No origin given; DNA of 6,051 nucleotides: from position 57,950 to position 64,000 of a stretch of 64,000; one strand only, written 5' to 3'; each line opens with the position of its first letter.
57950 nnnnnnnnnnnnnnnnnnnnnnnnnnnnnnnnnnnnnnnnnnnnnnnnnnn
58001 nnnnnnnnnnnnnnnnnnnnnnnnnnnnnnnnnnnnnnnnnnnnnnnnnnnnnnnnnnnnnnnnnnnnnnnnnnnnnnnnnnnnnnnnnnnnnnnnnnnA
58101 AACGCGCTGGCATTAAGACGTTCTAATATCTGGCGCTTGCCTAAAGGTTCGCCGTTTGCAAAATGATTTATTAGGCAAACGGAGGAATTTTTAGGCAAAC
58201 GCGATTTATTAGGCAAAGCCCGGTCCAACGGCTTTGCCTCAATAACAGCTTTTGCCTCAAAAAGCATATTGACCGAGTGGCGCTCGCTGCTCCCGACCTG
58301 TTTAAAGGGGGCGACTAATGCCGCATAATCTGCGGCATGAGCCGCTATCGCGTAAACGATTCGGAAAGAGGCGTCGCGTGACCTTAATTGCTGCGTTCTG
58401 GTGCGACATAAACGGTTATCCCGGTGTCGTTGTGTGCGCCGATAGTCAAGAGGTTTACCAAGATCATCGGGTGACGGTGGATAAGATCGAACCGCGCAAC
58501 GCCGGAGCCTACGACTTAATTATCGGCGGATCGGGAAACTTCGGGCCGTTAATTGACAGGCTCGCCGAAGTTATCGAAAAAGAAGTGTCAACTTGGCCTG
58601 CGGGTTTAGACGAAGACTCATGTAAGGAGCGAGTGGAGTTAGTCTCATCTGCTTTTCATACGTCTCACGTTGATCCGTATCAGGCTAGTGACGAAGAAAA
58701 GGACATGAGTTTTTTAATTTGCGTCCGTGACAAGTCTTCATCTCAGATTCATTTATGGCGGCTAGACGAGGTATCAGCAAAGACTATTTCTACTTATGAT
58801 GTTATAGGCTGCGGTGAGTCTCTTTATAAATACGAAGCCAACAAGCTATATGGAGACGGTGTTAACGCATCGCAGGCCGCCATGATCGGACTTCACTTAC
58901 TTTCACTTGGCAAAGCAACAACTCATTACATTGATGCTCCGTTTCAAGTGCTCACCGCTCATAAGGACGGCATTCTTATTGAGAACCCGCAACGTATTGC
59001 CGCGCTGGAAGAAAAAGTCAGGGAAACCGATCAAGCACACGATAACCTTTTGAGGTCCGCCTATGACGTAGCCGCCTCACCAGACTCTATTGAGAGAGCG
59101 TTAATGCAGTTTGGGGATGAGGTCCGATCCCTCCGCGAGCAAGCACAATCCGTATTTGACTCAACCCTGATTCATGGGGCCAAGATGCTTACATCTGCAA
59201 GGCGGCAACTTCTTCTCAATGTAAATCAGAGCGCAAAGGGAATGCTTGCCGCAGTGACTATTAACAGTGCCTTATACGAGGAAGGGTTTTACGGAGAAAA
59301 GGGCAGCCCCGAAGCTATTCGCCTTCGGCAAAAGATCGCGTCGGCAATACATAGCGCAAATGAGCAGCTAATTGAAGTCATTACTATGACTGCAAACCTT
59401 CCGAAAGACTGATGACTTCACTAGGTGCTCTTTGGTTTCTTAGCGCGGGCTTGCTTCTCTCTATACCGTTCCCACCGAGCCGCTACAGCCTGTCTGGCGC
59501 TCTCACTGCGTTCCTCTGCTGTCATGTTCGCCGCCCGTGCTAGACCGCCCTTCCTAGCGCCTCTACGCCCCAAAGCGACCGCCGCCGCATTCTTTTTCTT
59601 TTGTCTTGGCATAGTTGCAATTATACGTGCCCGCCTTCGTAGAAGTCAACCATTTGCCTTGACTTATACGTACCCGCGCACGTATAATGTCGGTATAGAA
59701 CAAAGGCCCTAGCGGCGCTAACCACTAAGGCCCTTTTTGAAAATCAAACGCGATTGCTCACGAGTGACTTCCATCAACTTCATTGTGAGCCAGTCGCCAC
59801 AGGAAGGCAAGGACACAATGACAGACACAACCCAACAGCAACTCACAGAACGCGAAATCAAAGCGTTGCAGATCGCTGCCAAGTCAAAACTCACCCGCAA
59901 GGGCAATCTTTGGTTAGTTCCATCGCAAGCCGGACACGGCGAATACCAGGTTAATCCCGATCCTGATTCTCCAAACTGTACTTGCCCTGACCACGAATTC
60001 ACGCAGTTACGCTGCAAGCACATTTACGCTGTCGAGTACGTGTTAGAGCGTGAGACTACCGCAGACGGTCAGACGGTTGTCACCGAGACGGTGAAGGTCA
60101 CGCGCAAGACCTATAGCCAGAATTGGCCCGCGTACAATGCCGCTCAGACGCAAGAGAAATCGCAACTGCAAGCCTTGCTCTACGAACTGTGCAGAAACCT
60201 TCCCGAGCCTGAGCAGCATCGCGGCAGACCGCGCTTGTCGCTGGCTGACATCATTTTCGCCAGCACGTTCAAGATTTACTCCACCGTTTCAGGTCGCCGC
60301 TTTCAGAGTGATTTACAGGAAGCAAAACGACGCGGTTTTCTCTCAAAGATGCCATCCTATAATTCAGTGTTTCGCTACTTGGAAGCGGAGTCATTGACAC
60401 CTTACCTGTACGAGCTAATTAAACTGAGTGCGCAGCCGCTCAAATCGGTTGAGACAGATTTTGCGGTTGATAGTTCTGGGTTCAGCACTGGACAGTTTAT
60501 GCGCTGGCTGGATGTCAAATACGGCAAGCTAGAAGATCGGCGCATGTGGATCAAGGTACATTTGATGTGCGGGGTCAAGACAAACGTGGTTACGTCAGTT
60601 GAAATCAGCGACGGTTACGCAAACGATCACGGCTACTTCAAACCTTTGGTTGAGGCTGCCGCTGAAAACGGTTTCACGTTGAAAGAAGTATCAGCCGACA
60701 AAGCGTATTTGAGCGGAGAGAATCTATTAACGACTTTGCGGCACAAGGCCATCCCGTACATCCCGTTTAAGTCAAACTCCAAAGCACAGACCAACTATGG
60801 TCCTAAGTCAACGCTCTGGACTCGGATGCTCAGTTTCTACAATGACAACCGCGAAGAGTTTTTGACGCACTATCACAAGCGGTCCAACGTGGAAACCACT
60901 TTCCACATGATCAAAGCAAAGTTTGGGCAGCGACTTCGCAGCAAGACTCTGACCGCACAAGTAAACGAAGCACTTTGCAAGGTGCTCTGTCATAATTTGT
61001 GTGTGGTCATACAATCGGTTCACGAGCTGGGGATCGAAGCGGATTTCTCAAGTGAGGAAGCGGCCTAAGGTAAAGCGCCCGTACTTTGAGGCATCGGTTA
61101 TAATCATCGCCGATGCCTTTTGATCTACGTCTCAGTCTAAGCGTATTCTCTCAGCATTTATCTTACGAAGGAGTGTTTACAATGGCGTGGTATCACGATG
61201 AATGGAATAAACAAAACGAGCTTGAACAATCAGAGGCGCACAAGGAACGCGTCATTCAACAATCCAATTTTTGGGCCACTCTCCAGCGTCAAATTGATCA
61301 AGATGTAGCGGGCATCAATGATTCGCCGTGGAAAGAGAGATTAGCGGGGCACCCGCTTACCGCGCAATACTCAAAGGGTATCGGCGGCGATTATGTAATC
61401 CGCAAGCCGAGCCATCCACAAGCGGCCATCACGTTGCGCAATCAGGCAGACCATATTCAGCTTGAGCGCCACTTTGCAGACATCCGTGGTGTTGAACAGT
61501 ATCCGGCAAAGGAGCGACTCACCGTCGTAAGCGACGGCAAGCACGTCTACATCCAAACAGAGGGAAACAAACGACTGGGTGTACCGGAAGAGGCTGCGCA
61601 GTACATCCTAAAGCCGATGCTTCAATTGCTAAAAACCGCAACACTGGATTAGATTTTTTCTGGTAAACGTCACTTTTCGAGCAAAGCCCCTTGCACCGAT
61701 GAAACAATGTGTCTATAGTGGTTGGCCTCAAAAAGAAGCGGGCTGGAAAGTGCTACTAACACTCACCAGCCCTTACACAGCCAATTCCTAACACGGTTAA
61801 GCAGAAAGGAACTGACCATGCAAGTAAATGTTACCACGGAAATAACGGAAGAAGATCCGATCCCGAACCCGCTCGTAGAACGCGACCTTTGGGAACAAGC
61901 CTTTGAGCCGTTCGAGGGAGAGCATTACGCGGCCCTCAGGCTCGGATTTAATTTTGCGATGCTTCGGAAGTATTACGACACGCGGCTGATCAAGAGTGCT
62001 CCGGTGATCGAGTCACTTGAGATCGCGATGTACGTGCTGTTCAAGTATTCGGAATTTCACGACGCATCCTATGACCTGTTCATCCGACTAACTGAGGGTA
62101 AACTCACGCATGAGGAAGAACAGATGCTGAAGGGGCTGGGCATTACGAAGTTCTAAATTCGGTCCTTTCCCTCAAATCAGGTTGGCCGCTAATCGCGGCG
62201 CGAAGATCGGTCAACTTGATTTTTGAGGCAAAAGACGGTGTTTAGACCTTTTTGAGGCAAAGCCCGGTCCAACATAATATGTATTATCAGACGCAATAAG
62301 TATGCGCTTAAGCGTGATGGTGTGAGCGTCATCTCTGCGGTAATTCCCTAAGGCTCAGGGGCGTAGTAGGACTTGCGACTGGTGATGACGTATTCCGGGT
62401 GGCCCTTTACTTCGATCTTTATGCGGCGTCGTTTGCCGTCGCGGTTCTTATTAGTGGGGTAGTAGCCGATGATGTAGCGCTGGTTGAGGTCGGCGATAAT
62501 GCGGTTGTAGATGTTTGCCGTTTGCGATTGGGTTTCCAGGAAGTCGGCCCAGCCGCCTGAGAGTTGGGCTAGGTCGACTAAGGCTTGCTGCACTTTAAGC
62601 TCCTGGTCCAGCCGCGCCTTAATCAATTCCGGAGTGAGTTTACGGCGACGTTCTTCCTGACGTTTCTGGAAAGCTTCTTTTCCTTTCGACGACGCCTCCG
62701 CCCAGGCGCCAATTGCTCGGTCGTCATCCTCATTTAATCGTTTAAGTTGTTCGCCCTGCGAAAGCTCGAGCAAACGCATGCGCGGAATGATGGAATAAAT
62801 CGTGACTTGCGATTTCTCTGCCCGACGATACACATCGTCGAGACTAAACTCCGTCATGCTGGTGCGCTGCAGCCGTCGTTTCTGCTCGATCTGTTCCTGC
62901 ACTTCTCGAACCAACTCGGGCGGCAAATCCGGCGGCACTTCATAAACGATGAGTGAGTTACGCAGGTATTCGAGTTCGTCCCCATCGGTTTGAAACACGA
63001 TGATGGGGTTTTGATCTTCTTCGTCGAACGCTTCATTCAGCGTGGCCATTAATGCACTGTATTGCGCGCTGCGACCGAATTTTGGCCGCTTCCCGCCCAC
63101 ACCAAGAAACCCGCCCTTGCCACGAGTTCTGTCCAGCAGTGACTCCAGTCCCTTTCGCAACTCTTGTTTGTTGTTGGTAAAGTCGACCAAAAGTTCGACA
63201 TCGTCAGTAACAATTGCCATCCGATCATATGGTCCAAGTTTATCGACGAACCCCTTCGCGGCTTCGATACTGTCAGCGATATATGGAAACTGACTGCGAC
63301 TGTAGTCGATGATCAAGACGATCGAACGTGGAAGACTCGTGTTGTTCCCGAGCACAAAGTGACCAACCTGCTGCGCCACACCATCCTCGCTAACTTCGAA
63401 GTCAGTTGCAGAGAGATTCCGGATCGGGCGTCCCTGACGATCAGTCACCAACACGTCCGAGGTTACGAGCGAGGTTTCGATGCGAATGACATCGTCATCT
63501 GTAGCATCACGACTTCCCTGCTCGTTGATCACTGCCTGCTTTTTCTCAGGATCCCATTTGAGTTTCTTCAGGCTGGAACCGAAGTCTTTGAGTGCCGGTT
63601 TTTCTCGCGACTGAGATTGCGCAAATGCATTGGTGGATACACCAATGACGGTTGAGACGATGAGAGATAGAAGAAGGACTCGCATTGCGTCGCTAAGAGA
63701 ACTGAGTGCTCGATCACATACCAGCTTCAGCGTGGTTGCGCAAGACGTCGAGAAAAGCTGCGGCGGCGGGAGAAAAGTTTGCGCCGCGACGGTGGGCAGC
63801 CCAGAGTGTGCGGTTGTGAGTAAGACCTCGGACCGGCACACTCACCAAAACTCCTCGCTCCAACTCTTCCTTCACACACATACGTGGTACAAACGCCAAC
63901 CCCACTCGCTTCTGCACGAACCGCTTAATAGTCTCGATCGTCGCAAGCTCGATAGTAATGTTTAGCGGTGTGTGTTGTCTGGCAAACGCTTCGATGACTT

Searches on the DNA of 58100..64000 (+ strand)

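Call 15: search_dna_similar(query=window:58100-64000:+, collection=ecoli_genomes, mode=near, max_rows=15)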
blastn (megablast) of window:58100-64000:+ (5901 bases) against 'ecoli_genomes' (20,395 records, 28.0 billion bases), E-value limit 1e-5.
No match.
